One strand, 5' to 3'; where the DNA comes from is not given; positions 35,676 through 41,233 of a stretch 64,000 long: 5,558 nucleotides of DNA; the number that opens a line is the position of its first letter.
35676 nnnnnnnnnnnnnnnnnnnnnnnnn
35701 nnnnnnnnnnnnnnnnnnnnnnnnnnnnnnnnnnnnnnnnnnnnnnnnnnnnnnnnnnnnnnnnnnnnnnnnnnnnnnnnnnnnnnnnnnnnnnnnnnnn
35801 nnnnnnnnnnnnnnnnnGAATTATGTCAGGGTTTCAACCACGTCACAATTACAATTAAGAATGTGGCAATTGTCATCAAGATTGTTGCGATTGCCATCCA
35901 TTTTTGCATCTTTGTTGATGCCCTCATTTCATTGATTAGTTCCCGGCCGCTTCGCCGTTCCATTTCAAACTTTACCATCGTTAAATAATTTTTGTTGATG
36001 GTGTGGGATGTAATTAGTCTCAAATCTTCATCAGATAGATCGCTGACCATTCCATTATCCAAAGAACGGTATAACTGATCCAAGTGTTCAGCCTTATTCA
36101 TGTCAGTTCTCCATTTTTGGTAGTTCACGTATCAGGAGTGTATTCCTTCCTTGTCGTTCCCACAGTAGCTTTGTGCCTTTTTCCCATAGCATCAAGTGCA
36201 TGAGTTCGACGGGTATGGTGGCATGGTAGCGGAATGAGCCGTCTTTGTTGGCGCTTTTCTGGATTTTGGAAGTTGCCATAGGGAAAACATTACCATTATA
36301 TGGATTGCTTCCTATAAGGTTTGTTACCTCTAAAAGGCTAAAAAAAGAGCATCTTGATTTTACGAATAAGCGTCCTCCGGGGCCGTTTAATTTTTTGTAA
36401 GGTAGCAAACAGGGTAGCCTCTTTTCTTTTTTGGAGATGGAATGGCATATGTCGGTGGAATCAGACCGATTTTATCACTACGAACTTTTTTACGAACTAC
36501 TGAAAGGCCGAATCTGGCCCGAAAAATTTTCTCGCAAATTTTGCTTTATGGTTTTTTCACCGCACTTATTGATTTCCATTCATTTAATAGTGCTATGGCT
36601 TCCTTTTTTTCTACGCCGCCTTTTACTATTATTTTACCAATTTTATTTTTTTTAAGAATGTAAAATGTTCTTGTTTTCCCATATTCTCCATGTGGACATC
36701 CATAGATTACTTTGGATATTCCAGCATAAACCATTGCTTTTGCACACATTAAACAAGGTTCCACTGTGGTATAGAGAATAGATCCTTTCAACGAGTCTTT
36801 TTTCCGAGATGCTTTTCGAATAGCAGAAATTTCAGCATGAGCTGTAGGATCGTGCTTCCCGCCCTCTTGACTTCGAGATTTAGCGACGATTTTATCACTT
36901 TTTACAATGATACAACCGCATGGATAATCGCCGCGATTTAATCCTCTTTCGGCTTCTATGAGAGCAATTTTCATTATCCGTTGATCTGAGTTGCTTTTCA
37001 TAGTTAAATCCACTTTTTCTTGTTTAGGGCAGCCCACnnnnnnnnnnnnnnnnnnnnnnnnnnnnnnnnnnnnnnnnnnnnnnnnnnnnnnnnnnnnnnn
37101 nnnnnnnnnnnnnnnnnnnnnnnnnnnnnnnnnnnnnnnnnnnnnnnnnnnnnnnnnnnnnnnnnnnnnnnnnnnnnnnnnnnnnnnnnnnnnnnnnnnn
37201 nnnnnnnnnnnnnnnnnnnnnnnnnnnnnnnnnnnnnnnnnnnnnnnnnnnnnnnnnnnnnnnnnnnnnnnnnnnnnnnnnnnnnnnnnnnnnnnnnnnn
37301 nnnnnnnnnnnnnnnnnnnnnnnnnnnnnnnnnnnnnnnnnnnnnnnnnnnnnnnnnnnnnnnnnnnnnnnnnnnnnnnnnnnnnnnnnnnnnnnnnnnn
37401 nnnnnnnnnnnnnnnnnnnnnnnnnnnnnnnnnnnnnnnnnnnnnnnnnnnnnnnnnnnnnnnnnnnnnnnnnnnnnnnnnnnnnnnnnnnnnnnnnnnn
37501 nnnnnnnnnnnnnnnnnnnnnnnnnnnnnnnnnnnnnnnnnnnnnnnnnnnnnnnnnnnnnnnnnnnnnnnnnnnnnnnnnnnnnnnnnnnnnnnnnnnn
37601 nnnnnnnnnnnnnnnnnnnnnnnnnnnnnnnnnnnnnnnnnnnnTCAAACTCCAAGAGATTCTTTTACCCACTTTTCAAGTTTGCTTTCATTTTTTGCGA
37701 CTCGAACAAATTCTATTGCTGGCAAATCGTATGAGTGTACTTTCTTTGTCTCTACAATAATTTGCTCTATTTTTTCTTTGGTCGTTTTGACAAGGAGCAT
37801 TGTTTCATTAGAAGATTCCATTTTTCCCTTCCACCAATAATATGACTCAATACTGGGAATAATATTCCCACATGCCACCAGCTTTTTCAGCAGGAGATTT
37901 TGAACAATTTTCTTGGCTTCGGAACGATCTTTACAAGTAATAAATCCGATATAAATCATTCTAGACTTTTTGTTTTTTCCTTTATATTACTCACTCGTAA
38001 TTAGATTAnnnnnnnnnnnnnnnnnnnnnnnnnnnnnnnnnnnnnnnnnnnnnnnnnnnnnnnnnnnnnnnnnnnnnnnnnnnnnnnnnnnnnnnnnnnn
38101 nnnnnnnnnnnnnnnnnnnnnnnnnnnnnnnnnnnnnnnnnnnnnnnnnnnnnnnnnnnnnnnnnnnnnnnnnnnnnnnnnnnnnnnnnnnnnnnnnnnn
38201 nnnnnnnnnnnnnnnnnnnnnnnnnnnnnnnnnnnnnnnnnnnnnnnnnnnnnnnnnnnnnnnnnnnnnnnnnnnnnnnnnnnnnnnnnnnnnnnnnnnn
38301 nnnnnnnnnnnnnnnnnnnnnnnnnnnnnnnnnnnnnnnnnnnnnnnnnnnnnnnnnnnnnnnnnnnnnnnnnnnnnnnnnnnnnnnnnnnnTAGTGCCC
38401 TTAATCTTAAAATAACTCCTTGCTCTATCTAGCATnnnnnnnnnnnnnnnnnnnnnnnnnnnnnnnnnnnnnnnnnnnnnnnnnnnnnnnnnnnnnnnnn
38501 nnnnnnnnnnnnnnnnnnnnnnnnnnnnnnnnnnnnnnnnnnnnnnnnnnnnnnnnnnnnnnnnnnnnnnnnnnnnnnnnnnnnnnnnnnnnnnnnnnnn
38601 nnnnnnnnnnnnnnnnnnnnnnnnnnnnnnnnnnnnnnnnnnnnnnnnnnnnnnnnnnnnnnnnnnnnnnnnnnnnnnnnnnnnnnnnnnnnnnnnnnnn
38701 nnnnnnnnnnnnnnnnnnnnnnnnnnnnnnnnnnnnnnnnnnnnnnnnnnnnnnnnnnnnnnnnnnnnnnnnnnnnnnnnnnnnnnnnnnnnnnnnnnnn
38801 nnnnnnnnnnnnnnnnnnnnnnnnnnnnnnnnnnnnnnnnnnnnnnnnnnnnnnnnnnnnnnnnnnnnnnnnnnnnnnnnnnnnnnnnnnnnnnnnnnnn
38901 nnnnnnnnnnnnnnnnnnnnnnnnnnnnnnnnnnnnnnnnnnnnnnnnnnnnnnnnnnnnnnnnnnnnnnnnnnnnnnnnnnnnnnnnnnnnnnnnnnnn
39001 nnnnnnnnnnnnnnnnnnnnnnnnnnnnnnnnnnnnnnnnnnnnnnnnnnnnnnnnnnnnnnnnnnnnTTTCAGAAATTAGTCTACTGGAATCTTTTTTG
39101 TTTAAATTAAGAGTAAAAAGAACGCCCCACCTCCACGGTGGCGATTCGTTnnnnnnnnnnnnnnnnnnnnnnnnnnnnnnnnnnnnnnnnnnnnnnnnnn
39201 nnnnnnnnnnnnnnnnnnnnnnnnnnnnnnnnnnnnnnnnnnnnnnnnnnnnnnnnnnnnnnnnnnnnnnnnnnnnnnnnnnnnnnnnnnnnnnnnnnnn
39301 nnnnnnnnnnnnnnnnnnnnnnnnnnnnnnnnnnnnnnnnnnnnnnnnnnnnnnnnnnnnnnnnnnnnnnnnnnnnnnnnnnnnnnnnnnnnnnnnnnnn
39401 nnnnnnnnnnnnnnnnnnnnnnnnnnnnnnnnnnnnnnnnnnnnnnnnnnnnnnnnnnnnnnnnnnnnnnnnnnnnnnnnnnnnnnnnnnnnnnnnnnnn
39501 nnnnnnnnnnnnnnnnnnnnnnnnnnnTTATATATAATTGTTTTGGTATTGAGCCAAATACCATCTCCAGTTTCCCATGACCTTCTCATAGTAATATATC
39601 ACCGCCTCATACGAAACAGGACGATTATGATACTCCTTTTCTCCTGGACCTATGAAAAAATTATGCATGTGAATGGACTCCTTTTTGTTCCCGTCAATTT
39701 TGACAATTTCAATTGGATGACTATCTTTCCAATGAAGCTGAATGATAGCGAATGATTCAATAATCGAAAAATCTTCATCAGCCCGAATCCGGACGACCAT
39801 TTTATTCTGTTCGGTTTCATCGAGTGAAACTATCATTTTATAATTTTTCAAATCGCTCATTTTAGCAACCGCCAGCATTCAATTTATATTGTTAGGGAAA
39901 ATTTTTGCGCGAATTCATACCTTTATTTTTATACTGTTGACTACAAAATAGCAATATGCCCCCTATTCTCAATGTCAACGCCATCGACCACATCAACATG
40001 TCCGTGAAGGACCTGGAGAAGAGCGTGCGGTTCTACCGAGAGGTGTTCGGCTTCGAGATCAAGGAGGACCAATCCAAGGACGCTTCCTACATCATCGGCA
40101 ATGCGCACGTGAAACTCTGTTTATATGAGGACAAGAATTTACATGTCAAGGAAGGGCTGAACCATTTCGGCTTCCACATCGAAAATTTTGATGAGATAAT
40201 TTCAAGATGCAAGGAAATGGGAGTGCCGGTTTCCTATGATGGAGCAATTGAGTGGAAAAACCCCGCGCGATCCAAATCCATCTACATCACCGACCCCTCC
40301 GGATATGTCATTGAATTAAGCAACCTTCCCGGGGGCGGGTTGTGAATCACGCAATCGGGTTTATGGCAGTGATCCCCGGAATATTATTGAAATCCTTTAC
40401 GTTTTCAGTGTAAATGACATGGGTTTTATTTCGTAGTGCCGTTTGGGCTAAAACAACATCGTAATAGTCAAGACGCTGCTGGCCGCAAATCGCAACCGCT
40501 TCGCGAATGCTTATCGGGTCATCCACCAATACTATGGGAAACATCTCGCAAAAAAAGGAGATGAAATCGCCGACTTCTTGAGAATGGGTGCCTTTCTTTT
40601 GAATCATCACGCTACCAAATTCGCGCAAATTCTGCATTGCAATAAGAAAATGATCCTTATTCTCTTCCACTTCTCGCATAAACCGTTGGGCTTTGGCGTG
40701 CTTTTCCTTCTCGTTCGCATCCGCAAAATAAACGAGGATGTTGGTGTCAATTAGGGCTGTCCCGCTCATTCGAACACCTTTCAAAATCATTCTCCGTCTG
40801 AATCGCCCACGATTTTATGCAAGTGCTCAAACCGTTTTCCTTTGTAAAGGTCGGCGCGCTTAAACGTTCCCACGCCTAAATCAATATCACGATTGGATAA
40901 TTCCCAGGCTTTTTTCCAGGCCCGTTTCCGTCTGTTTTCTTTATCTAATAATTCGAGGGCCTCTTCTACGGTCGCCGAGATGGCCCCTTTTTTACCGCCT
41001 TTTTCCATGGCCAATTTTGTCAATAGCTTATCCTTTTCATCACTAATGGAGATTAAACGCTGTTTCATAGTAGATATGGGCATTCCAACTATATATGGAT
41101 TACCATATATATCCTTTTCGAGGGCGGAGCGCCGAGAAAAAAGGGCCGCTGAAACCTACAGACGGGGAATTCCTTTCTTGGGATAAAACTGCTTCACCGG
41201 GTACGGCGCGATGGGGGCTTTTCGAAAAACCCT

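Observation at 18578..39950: tRNA-Arg(TCG)-targeted integrase and a roughly 21-kb low-GC accessory island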

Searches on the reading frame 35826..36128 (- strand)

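Call 8: search_protein_families(library=pfam, proteins=[window:35826-36128:-], max_evalue=0.01)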
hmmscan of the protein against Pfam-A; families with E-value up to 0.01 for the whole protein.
window:35826-36128:- (100 aa): 0 families

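Call 31: search_protein_families(library=padloc, proteins=[window:35826-36128:-], max_evalue=0.01)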
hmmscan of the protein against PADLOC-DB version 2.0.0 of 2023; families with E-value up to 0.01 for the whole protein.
window:35826-36128:- (100 aa): 1 family
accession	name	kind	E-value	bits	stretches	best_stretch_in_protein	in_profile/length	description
PDLC00075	GajA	-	0.00061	16.4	1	14-63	194-243/536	AAA ATPase domain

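Call 55: search_protein_families(library=pfam, proteins=[window:35826-36101:-], max_evalue=0.01)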
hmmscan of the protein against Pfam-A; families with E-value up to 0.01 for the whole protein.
window:35826-36101:- (91 aa): 0 families

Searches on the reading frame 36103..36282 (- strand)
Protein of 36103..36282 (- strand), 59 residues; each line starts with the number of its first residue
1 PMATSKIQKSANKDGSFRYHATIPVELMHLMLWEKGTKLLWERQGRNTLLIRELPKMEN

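Call 30: search_protein_families(library=phrogs, proteins=[window:36103-36282:-], max_evalue=0.01)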
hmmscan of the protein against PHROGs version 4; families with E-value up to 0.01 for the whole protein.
window:36103-36282:- (59 aa): 1 family
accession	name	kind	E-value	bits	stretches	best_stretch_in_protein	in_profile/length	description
phrog_661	-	unknown function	0.00012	22.8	1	6-53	10-52/61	-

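Call 55: search_protein_families(library=pfam, proteins=[window:36103-36282:-], max_evalue=0.01)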
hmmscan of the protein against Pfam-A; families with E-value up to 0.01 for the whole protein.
window:36103-36282:- (59 aa): 0 families

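Call 67: search_solved_structures(query=window:36103-36282:-, max_evalue=10)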
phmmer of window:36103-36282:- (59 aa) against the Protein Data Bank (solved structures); distinct sequences matched with E-value up to 10: 0.

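Call 95: predict_structure(protein=window:36103-36282:-)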
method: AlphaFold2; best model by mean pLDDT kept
length: 59 residues; sequences in the alignment: 1
mean_pLDDT: 72.3   pTM: 0.36
mean pLDDT of the five models: 72.3, 66.5, 63.2, 62.9, 55.5
residues with pLDDT >= 90: 3; 70-90: 35; 50-70: 21; < 50: 0
segments of 3 or more residues with pLDDT < 50: none
pLDDT, mean of each block of 10 residues (from residue 1): 70 88 78 77 65 55
secondary structure, 60 per line:
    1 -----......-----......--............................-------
elements in order: E6-11 E17-22 H25-52

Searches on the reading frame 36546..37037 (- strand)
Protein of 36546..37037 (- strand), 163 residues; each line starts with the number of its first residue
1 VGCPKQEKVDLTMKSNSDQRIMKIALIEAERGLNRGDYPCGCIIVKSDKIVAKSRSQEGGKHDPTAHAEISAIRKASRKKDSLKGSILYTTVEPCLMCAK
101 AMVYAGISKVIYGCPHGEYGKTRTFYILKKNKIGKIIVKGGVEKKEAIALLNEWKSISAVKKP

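Call 8: search_protein_families(library=pfam, proteins=[window:36546-37037:-], max_evalue=0.01)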
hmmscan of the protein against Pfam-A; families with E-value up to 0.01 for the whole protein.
window:36546-37037:- (163 aa): 4 families
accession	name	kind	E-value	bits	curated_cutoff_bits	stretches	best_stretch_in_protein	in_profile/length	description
PF00383.29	dCMP_cyt_deam_1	-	1.6e-25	89.3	25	1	16-114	2-102/102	Cytidine and deoxycytidylate deaminase zinc-binding region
PF14437.12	MafB19-deam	-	5.2e-24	85.2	27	1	17-121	2-108/142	MafB19-like deaminase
PF14439.12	Bd3614-deam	-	0.0011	19.4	38.5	1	64-107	33-79/113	Bd3614-like deaminase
PF18750.7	SNAD4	-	0.0055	17.2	27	1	62-103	27-72/130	Secreted Novel AID/APOBEC-like Deaminase 4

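Call 19: find_encoding_contigs(protein=window:36546-37037:-, flank=10000, max_places=10)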
Protein window:36546-37037:- (163 aa): no gene with exactly this product is on record in the collection.

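Call 73: search_protein_families(library=ncbifam, proteins=[window:36546-37037:-], max_evalue=0.001)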
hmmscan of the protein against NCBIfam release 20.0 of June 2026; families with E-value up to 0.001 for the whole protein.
window:36546-37037:- (163 aa): 5 families
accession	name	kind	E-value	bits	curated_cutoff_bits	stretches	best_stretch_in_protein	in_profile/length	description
NF008113.2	PRK10860.1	equivalog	4.4e-24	85.2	150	1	15-152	4-145/165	tRNA adenosine(34) deaminase TadA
TIGR00326.1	eubact_ribD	equivalog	2.7e-14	53.1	156.35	1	22-155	1-133/343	bifunctional diaminohydroxyphosphoribosylaminopyrimidine deaminase/5-amino-6-(5-phosphoribosylamino)uracil reductase RibD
NF041025.1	antiphage_deaminase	equivalog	3.3e-14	52.6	400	1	51-113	323-386/437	anti-phage dCTP deaminase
NF008052.0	PRK10786.1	equivalog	9.5e-09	34.4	500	1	20-131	5-118/367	bifunctional diaminohydroxyphosphoribosylaminopyrimidine deaminase/5-amino-6-(5-phosphoribosylamino)uracil reductase RibD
TIGR02571.1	ComEB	equivalog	1.8e-07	31.2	219.45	1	64-113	66-115/151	ComE operon protein 2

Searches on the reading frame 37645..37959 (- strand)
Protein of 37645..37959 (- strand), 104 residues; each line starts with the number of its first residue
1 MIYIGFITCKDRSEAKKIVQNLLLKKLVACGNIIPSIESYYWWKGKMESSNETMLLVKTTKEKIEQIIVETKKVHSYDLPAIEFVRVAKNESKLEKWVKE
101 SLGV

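Call 9: search_protein_families(library=pfam, proteins=[window:37645-37959:-], max_evalue=0.01)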
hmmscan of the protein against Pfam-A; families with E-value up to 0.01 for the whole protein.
window:37645-37959:- (104 aa): 1 family
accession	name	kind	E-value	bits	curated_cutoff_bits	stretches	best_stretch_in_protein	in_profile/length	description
PF03091.20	CutA1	-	3.5e-29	101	22.4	1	6-100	4-98/99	CutA1 divalent ion tolerance protein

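Call 35: find_encoding_contigs(protein=window:37645-37959:-, flank=10000, max_places=10)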
Protein window:37645-37959:- (104 aa): 1 contig read that carries it; 1 place shown.
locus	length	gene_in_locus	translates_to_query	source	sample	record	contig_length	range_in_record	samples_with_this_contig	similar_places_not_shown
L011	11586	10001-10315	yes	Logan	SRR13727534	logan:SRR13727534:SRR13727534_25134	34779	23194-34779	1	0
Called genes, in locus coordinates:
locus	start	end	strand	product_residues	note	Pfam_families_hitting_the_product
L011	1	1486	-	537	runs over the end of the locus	PF04055:Radical_SAM, PF16199:Radical_SAM_C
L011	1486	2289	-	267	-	-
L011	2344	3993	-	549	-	PF00437:T2SSE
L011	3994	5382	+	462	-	PF01909:NTP_transf_2, PF09249:tRNA_NucTransf2, PF21133:CAA_C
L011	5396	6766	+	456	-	-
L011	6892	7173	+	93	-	-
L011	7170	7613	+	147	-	PF01850:PIN (weak), PF13470:PIN_3 (weak)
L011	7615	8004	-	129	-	PF00903:Glyoxalase, PF12681:Glyoxalase_2 (weak), PF13669:Glyoxalase_4 (weak), PF22677:Ble-like_N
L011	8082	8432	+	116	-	-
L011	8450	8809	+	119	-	PF25212:HVO_A0114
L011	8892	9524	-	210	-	PF13483:Lactamase_B_3, PF00753:Lactamase_B (weak), PF12706:Lactamase_B_2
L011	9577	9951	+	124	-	PF13474:SnoaL_3 (weak)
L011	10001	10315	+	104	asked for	PF03091:CutA1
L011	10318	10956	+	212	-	PF00657:Lipase_GDSL, PF13472:Lipase_GDSL_2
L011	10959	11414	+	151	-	PF00383:dCMP_cyt_deam_1, PF14437:MafB19-deam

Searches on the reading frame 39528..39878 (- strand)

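Call 9: search_protein_families(library=pfam, proteins=[window:39528-39878:-], max_evalue=0.01)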
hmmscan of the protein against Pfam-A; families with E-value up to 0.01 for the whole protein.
window:39528-39878:- (116 aa): 0 families

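Call 31: search_protein_families(library=padloc, proteins=[window:39528-39878:-], max_evalue=0.01)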
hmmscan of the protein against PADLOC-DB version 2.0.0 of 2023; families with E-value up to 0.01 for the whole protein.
window:39528-39878:- (116 aa): 1 family
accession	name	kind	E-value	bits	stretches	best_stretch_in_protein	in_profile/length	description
PDLC01963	CARF9--CARF_HEPN_TM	-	0.00098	16.4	1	11-70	222-280/342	-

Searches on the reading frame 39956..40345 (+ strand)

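Call 9: search_protein_families(library=pfam, proteins=[window:39956-40345:+], max_evalue=0.01)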
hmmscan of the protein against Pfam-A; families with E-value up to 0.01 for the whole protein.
window:39956-40345:+ (129 aa): 6 families
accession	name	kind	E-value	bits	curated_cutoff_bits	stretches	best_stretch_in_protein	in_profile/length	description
PF00903.31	Glyoxalase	-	4.4e-17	63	20.6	1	10-121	2-121/121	Glyoxalase/Bleomycin resistance protein/Dioxygenase superfamily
PF22677.2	Ble-like_N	-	4.7e-09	36.3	24.5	1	12-40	4-33/41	Bleomycin resistance protein-like N-terminal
PF13669.12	Glyoxalase_4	-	7.8e-08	33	27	1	11-93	1-94/109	Glyoxalase/Bleomycin resistance protein/Dioxygenase superfamily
PF12681.13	Glyoxalase_2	-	6.2e-07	29.8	30.1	1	15-122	6-114/118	Glyoxalase-like domain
PF18029.7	Glyoxalase_6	-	2.4e-05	25.4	23.6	1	13-119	2-103/106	Glyoxalase-like domain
PF13468.12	Glyoxalase_3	-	0.002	18.7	25.1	0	10-52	1-42/176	Glyoxalase-like domain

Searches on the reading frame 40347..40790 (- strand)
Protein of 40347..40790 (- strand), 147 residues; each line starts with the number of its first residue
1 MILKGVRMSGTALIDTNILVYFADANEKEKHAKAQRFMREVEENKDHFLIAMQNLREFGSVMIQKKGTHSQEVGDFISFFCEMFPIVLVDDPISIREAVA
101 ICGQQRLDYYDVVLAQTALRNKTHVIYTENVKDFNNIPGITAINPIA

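Call 9: search_protein_families(library=pfam, proteins=[window:40347-40790:-], max_evalue=0.01)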
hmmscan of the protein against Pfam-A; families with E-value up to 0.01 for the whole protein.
window:40347-40790:- (147 aa): 2 families
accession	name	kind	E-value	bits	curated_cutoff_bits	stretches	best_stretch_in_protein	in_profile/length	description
PF01850.27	PIN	-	2.6e-06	28.5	23.6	1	13-137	2-117/120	PIN domain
PF13470.12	PIN_3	-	1.7e-05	26.1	27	1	12-132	2-115/115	PIN domain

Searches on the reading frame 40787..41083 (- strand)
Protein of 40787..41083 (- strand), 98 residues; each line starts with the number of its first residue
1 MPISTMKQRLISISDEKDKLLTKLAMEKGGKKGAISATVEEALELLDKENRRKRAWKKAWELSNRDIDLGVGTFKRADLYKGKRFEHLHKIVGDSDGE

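Call 9: search_protein_families(library=pfam, proteins=[window:40787-41083:-], max_evalue=0.01)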
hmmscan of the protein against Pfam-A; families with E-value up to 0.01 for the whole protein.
window:40787-41083:- (98 aa): 1 family
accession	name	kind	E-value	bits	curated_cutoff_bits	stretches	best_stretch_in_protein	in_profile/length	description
PF16762.11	RHH_6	-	0.004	18.2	27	1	12-45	8-42/77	Ribbon-helix-helix domain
